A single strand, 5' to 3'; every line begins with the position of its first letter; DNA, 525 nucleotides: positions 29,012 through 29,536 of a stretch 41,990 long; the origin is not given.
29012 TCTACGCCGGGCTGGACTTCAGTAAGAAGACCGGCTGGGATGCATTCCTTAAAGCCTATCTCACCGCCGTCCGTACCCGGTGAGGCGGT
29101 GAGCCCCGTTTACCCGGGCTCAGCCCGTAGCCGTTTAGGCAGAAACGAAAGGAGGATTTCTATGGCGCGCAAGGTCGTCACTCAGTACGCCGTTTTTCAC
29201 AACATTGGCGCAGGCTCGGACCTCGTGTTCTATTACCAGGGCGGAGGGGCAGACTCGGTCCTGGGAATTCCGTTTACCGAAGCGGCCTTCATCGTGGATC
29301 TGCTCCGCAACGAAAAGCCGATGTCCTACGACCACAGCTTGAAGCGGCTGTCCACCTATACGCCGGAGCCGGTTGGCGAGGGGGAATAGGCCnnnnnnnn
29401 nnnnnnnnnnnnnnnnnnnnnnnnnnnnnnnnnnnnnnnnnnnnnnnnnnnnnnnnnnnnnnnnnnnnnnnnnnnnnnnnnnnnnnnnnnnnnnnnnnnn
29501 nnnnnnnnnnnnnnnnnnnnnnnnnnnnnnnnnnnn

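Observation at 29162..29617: A free-standing 75-aa protein is duplicated as the N-terminal domain of the next gene (52/75 identical, gapless)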

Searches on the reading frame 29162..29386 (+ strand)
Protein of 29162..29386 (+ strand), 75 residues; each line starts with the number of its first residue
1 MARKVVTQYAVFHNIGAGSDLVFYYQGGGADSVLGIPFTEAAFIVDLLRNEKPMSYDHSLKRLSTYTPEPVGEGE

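Call 4: search_protein_families(library=pfam, proteins=[window:29162-29386:+], max_evalue=0.01)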
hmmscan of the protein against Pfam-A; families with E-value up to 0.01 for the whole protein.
window:29162-29386:+ (75 aa): 0 families

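Call 7: search_protein_families(library=ncbifam, proteins=[window:29162-29386:+], max_evalue=0.01)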
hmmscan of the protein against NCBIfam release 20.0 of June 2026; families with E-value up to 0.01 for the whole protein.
window:29162-29386:+ (75 aa): 0 families

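Call 9: find_homologous_proteins(query=window:29162-29386:+, max_evalue=0.01)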
Query window:29162-29386:+ (75 aa): 107 proteins with E <= 0.01 among 107 candidates.
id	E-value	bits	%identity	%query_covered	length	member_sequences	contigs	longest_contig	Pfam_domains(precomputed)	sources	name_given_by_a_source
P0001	3.8e-40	152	93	100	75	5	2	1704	-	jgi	jgi:hypothetical protein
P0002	2.0e-39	150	93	100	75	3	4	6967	-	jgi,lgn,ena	-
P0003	2.9e-39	150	91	100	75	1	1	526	-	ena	-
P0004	5.5e-39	149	91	100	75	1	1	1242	-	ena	-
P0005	5.5e-39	149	93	100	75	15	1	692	-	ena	-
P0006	7.8e-39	148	92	100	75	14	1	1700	-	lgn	-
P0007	1.5e-37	144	89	100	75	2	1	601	-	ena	-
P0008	4.2e-37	143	91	100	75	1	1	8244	-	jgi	jgi:hypothetical protein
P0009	5.9e-37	142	89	100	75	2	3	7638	-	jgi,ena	jgi:hypothetical protein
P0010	6.0e-37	142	87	100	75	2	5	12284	-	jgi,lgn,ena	-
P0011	1.0e-36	142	88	100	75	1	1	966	-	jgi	-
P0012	1.1e-36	141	85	100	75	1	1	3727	-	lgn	-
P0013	2.3e-36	140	85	100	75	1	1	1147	-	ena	-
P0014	2.3e-36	140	85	100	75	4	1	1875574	-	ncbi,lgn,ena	-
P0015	4.2e-36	140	87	100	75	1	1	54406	-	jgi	jgi:hypothetical protein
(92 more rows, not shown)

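Call 20: search_solved_structures(query=A2, max_evalue=10, show_alignments=2)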
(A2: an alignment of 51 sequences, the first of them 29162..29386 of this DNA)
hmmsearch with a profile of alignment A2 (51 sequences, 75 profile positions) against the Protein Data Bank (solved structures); distinct sequences matched with E-value up to 10: 0.

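Call 31: predict_structure(alignment_id=A2)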
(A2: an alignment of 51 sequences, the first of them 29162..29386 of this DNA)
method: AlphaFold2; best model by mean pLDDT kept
length: 75 residues; sequences in the alignment: 51
mean_pLDDT: 90.0   pTM: 0.74
mean pLDDT of the five models: 90.0, 90.0, 85.7, 85.4, 82.7
residues with pLDDT >= 90: 55; 70-90: 16; 50-70: 3; < 50: 1
segments of 3 or more residues with pLDDT < 50: none
pLDDT, mean of each block of 10 residues (from residue 1): 87 96 93 96 94 91 85 65
secondary structure, 60 per line:
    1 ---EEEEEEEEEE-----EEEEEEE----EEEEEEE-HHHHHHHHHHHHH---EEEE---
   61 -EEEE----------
elements in order: E4-13 E19-25 E30-36 H38-50 E54-57 E62-65
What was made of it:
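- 29162..29389 (+): Free-standing 75-aa protein with the family signature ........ and the C-terminal EPVGEGE. AlphaFold2 pLDDT 90, topology three strands, a helix, two strands (call 31).
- On Pup-type modifier: The protein is confidently folded (call 31).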

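Call 34: fold_search(model_id=the predicted structure, library=pdb)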
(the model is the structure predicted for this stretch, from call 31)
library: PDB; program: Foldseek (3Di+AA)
matches with E <= 10: 732; with E <= 0.001: 0
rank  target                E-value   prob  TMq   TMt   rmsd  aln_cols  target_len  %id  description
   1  8h5z_B                3.4e-01  0.33  0.35  0.08   5.0        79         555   15  Crystal structure of RadD/ATP analogue complex (released 2023-10-18)
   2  3to1_B                5.8e-01  0.97  0.54  0.20   1.5        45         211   16  Two surfaces on Rtt106 mediate histone binding and chaperone activity (released 2011-12-21)
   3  3tvv_A                6.1e-01  0.97  0.54  0.18   1.4        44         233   16  Structure of the tandem PH domains of Rtt106 (residues 68-315) (released 2012-02-01)
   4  9baq_C                6.1e-01  0.35  0.35  0.39   8.0        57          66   10  CryoEM structure of DIM2-HP1-H3K9me3-DNA complex (released 2024-07-24)
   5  8h5z_A                6.1e-01  0.15  0.29  0.07   5.6        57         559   19  Crystal structure of RadD/ATP analogue complex (released 2023-10-18)
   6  3tvv_B                6.5e-01  0.97  0.53  0.18   1.5        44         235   16  Structure of the tandem PH domains of Rtt106 (residues 68-315) (released 2012-02-01)
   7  9baq_B                7.4e-01  0.35  0.36  0.41   5.9        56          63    5  CryoEM structure of DIM2-HP1-H3K9me3-DNA complex (released 2024-07-24)
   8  4bwg_D                7.8e-01  0.44  0.45  0.38   6.2        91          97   12  Structural basis of subtilase cytotoxin SubAB assembly (released 2013-08-14)
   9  8oin_Bs               7.8e-01  0.21  0.32  0.20   6.1        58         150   16  55S mammalian mitochondrial ribosome with mtRF1 and P-site tRNA (released 2023-06-14)
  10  1esr                  8.3e-01  0.30  0.33  0.32   5.2        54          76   18  CRYSTAL STRUCTURE OF HUMAN MONOCYTE CHEMOTACTIC PROTEIN-2 (released 2000-12-06)
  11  5byn_A                9.4e-01  0.25  0.33  0.13   4.2        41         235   20  Canavalia maritima lectin complexed with synthetic selenoamino acid (released 2015-11-18)
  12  5kew_A                9.9e-01  0.51  0.40  0.35   4.5        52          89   13  Vibrio parahaemolyticus VtrA/VtrC complex bound to the bile salt taurodeoxycholate (released 2016-07-20)
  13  9g6k_Lv               9.9e-01  0.09  0.23  0.16  13.9        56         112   20  LSU structure derived from the LSU sample of the mitoribosome from T. gondii. (released 2024-12-11)
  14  4zlt_F                1.1e+00  0.41  0.39  0.45   4.7        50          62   14  Crystal structure of viral chemokine binding protein R17 in complex with CCL3 (released 2015-11-18)
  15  6vgj_F                1.1e+00  0.35  0.42  0.41   7.2        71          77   10  N-terminal variant of CXCL13 (released 2020-10-07)
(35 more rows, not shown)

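Call 45: search_protein_families(library=padloc, proteins=[window:29162-29386:+], max_evalue=0.01)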
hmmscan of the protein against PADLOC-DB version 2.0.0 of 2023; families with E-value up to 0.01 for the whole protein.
window:29162-29386:+ (75 aa): 0 families

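Call 54: search_protein_representatives(alignment_id=A2)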
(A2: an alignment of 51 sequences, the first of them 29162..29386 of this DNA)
Query: 51 sequences, 75 profile positions. Proteins with E-value up to 0.001 (for the whole library): 235; up to 1e-10: 30; up to 1e-30: 1. The best 150 are listed.
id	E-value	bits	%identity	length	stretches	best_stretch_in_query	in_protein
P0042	3.3e-37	142.7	-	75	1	1-75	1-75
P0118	5.6e-28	113.2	-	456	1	1-75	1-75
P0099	5.0e-26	106.9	-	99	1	1-58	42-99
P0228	1.6e-25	105.3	-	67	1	1-60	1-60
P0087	1.3e-24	102.4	-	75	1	19-75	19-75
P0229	1.2e-23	99.3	-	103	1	1-75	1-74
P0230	4.6e-22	94.2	-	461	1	1-75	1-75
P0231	2.4e-19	85.5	-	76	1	1-75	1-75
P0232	1.0e-18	83.5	-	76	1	1-75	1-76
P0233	1.2e-18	83.3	-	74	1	1-75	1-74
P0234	5.1e-18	81.3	-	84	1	14-72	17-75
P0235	1.7e-17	79.6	-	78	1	1-75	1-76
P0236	3.0e-17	78.8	-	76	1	1-75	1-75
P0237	7.6e-17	77.5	-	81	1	5-75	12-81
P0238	1.5e-15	73.4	-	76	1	1-75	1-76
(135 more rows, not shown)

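Call 56: find_encoding_contigs(protein=P0238, flank=5000, max_places=3)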
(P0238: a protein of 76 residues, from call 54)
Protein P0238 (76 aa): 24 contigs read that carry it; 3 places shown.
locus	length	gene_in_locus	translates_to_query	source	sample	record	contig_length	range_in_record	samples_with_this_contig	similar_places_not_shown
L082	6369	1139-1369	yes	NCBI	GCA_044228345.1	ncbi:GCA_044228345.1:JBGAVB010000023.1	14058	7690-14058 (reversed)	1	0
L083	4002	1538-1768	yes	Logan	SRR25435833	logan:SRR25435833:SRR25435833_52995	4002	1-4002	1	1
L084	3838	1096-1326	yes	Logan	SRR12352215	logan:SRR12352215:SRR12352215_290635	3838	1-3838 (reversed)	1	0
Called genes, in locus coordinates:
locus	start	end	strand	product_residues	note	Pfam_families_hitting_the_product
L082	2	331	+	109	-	?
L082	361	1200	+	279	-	PF02634:FdhD-NarQ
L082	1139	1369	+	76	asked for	-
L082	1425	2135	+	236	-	PF13510:Fer2_4, PF13237:Fer4_10 (faint), PF13484:Fer4_16 (faint), PF13746:Fer4_18 (faint), PF22117:Fer4_Nqo3, PF12838:Fer4_7, PF13187:Fer4_9 (weak), PF00037:Fer4 (weak)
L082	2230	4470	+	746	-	PF04879:Molybdop_Fe4S4, PF00384:Molybdopterin, PF01568:Molydop_binding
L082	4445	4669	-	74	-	PF15919:HicB_lk_antitox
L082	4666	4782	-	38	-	-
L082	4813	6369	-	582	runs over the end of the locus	PF00884:Sulfatase, PF01663:Phosphodiest (faint), PF16347:SGSH_C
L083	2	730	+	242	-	?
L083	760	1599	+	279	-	PF02634:FdhD-NarQ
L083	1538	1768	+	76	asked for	-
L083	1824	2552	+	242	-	PF13510:Fer2_4, PF13237:Fer4_10 (faint), PF13484:Fer4_16 (faint), PF13746:Fer4_18 (faint), PF22117:Fer4_Nqo3, PF12838:Fer4_7, PF13187:Fer4_9 (weak), PF00037:Fer4 (weak)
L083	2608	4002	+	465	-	?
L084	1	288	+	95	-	?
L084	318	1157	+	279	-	PF02634:FdhD-NarQ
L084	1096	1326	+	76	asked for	-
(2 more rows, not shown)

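Call 60: find_related_loci(query=A4, collection=metagenome_contigs, flank=5000)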
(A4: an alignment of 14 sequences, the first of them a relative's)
Query A4 (76 aa) in metagenome_contigs; peptide patterns used: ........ (x = any residue, [..] = any of these).
600 stretches matched a pattern (row limit reached: there are more); 256 encode a relative of the query (tblastn E <= 1e-3); the best 80 are kept; 80 distinct loci.
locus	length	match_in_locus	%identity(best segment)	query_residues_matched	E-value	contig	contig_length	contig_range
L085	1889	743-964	61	4-76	2e-27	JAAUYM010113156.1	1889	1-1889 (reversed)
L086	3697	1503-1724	63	4-76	6e-27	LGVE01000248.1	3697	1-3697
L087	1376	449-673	58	3-76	7e-26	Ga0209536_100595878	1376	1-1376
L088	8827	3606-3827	56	4-76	2e-23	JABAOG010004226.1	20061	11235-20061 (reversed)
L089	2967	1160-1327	63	6-59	1e-21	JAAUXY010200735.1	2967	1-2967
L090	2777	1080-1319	46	1-76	2e-17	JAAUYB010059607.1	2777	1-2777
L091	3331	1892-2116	46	1-76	5e-16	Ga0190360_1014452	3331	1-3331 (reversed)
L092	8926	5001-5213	49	5-76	2e-15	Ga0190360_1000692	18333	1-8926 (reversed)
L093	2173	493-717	45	1-76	3e-14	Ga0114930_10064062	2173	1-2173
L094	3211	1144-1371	45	1-76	9e-14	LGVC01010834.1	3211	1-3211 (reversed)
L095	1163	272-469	46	1-67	2e-13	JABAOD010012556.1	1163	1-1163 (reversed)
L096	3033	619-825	42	6-76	3e-13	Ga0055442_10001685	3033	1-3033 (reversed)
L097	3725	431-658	38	1-76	4e-13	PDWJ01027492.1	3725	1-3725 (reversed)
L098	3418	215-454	40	5-76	4e-13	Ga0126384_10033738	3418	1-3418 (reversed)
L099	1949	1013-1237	42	1-76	4e-13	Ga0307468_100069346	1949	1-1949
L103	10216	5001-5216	42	5-76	1e-12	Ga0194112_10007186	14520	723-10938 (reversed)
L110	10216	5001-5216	40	5-76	1e-11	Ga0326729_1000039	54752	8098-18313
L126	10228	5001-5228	38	1-76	3e-10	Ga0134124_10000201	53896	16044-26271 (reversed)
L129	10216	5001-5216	42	5-76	5e-10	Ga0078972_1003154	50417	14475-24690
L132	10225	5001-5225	31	1-76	7e-10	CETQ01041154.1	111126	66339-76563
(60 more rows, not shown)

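Call 63: search_protein_families(library=pfam, alignment_id=A3, max_evalue=1)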
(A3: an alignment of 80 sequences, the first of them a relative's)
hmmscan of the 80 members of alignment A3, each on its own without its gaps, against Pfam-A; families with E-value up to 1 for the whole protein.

A. member 1, P0238 (76 aa): 0 families

B. families by the number of members that match (of 80 scanned): 19 families
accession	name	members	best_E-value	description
PF15119.11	APOC4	2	0.11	Apolipoprotein C4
PF21609.2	Toxofilin-like_dom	1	0.02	Toxofilin-like domain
PF10441.14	Urb2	1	0.023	Urb2/Npa2 family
PF02728.21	Cu_amine_oxidN3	1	0.026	Copper amine oxidase, N3 domain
PF05952.17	ComX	1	0.028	Bacillus competence pheromone ComX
PF18987.5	DUF5720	1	0.03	Family of unknown function (DUF5720)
PF05096.18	Glu_cyclase_2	1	0.032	Glutamine cyclotransferase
PF23349.2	BBS7_hp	1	0.033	BBS7 hairpin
PF25662.1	AdSDV_VP1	1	0.036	Densovirus VP1 protein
PF18272.6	ssDNA_TraI_N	1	0.046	single-stranded DNA binding TraI N-terminal subdomain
PF03872.18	RseA_N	1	0.049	Anti sigma-E protein RseA, N-terminal domain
PF20257.3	SAM_HAT_C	1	0.093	SAM hydroxide adenosyltransferase C-terminal domain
PF00078.32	RVT_1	1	0.098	Reverse transcriptase (RNA-dependent DNA polymerase)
PF21648.2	M1E1E6-like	1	0.12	Integron cassette protein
PF11784.13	DUF3320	1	0.14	Protein of unknown function (DUF3320)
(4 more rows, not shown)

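Call 64: search_protein_families(library=phrogs, alignment_id=A3, max_evalue=0.1)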
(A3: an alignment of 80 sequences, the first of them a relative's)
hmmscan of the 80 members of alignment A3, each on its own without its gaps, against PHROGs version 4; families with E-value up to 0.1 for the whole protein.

A. member 1, P0238 (76 aa): 0 families

B. families by the number of members that match (of 80 scanned): 12 families
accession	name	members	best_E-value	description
phrog_22458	-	1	0.011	-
phrog_6099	-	1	0.02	-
phrog_25320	-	1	0.025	-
phrog_14237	-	1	0.031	-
phrog_8012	-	1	0.032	-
phrog_15135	-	1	0.044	-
phrog_3650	-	1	0.048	-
phrog_37362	-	1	0.057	-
phrog_34912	-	1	0.061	-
phrog_7471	-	1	0.062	-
phrog_36826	-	1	0.064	-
phrog_16687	-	1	0.099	-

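Call 69: fold_search(model_id=the predicted structure, library=viral)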
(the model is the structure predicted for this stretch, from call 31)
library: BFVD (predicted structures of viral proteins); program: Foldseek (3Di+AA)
matches with E <= 10: 1052; with E <= 0.001: 0
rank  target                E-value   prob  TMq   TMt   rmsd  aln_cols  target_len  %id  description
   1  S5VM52                1.9e-01  0.80  0.43  0.30   7.9        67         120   16  Uncharacterized protein [Pseudomonas phage PaBG]
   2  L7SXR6                2.2e-01  0.25  0.28  0.18  10.0        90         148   16  Envelope glycoprotein L [Infectious laryngotracheitis virus]
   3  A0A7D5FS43            2.3e-01  0.47  0.37  0.39   7.2        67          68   16  (no name in the UniProt tables at hand)
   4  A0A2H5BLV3            2.5e-01  0.57  0.37  0.43   7.0        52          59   27  Uncharacterized protein [Streptomyces phage Rowa]
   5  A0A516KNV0            2.6e-01  0.60  0.39  0.44   8.6        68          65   12  (no name in the UniProt tables at hand)
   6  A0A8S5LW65            2.8e-01  0.63  0.44  0.36   7.7        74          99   11  SsDNA binding protein [Podoviridae sp. ctx9R1]
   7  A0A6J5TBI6            3.0e-01  0.85  0.48  0.42   8.2        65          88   11  Uncharacterized protein [uncultured Caudovirales phage]
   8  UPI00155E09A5         3.0e-01  0.80  0.42  0.24   5.0        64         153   14  (no name look-up for this kind of identifier)
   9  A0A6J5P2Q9            3.3e-01  0.54  0.34  0.46   6.3        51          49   14  Uncharacterized protein [uncultured Caudovirales phage]
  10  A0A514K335            3.3e-01  0.54  0.42  0.36  10.0        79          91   15  Uncharacterized protein [Nitrosopumilus spindle-shaped virus]
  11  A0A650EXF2            3.5e-01  0.94  0.45  0.61   2.4        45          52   20  (no name in the UniProt tables at hand)
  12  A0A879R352            3.5e-01  0.66  0.41  0.49   5.8        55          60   14  Uncharacterized protein [Synechococcus phage S-SRM01]
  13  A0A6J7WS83            3.8e-01  0.82  0.43  0.46   3.0        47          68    8  Uncharacterized protein [uncultured Caudovirales phage]
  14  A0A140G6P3            3.8e-01  0.14  0.31  0.31   6.3        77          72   10  Uncharacterized protein [Arthrobacter phage Kitkat]
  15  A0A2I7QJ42            4.0e-01  0.41  0.40  0.33  14.3        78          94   18  (no name in the UniProt tables at hand)
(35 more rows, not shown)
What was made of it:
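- Tried and rejected: Rejected on the AlphaFold2 topology and on Foldseek against PDB and BFVD (calls 31, 34, 69).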

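Call 75: search_solved_structures(query=A3, max_evalue=10)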
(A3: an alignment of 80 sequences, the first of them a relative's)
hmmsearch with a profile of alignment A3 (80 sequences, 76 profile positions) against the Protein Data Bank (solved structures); distinct sequences matched with E-value up to 10: 3.
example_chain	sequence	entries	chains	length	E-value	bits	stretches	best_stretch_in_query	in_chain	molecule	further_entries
4zdn_A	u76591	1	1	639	0.16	15.4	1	41-73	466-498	AT-less polyketide synthase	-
9ja5_A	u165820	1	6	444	0.38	14.2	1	15-64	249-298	Meiotically up-regulated gene 135 protein,SWR1 complex bromodomain subunit bdf1,Immunoglob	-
3km9_X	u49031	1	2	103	0.67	13.4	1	5-49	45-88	Staphylococcal enterotoxin-like toxin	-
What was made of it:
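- Tried and rejected: PDB sequence and profile searches give nothing significant for it: the family profile yields only three chance-level hits at E 0.16-0.67 (call 75).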

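Call 85: search_protein_families(library=pfam, proteins=[L103:4274-4690:-, L103:5336-7159:+, L110:3279-4646:+, L110:5558-7009:+, L126:4632-4964:+, L126:3503-4606:+, L129:3282-4691:-, L129:5628-6965:-, L132:2730-4844:+, L132:5390-6673:-], max_evalue=0.001)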
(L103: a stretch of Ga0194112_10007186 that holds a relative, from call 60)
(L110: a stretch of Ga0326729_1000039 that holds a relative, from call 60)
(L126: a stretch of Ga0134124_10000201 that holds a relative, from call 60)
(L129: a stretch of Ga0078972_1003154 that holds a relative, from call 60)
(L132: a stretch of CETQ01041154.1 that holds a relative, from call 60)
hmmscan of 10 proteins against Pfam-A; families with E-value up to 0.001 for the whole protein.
L103:4274-4690:- (139 aa): 1 family
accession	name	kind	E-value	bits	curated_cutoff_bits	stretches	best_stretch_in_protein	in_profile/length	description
PF01475.25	FUR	-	3.7e-27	95.3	23.1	1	10-124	4-120/121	Ferric uptake regulator family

L103:5336-7159:+ (608 aa): 2 families
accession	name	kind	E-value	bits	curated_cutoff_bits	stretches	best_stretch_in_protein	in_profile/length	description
PF04055.27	Radical_SAM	-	9.1e-21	75.2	29.5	1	191-348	1-158/166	Radical SAM superfamily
PF02310.24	B12-binding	-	8e-17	61.6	32.1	1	28-132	15-120/121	B12 binding domain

L110:3279-4646:+ (456 aa): 0 families

L110:5558-7009:+ (484 aa): 6 families
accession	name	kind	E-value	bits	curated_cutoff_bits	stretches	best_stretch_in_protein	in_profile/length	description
PF01406.26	tRNA-synt_1e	-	4.2e-109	365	27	1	18-327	2-300/301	tRNA synthetases class I (C) catalytic domain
PF09190.17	DALR_2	-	2.6e-16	60.3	22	1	360-416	3-57/57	DALR domain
PF09334.17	tRNA-synt_1g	-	3.5e-12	46.2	20.1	1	35-159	10-125/391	tRNA synthetases class I (M)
PF00133.28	tRNA-synt_1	-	7.2e-09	35.3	22.7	0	260-316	355-411/414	tRNA synthetases class I (I, L, M and V)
PF01921.24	tRNA-synt_1f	-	1.4e-05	24.7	27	0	272-353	273-352/360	tRNA synthetases class I (K)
PF23493.1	CysS_C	-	5.8e-05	23.5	23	1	434-479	5-50/51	Cysteinyl-tRNA ligase anticodon binding domain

L126:4632-4964:+ (111 aa): 1 family
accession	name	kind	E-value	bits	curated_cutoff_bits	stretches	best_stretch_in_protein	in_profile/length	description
PF13788.11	DUF4180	-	9.4e-21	74.3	25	1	3-109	2-112/112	Domain of unknown function (DUF4180)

L126:3503-4606:+ (368 aa): 3 families
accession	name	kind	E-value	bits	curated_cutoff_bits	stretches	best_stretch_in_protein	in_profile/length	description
PF12697.13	Abhydrolase_6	-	6.5e-14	53.5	26.3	1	91-357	6-216/217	Alpha/beta hydrolase family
PF00561.26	Abhydrolase_1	-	1.2e-13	51.7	25.8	1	86-186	3-103/245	alpha/beta hydrolase fold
PF12146.15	Hydrolase_4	-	1.7e-08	34.5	27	1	111-188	33-114/239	Serine aminopeptidase, S33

L129:3282-4691:- (470 aa): 0 families

L129:5628-6965:- (446 aa): 0 families

L132:2730-4844:+ (705 aa): 7 families
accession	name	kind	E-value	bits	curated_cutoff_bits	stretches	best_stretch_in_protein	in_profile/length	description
PF09334.17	tRNA-synt_1g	-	1.3e-158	528.3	20.1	1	9-397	1-390/391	tRNA synthetases class I (M)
PF01588.26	tRNA_bind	-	2e-24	86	27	1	609-702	1-95/96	Putative tRNA binding domain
PF00133.28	tRNA-synt_1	-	2.8e-13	49.8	22.7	1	11-73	27-89/414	tRNA synthetases class I (I, L, M and V)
PF01406.26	tRNA-synt_1e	-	1.9e-09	37.7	27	1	324-362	244-282/301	tRNA synthetases class I (C) catalytic domain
PF19303.5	Anticodon_3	-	5.4e-09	36.5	23.5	1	413-520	10-115/152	Anticodon binding domain of methionyl tRNA ligase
PF01921.24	tRNA-synt_1f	-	3.1e-05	23.5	27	0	314-364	263-313/360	tRNA synthetases class I (K)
PF08264.19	Anticodon_1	-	6.6e-05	23.3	25.1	1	427-503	14-87/148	Anticodon-binding domain of tRNA ligase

L132:5390-6673:- (428 aa): 0 families
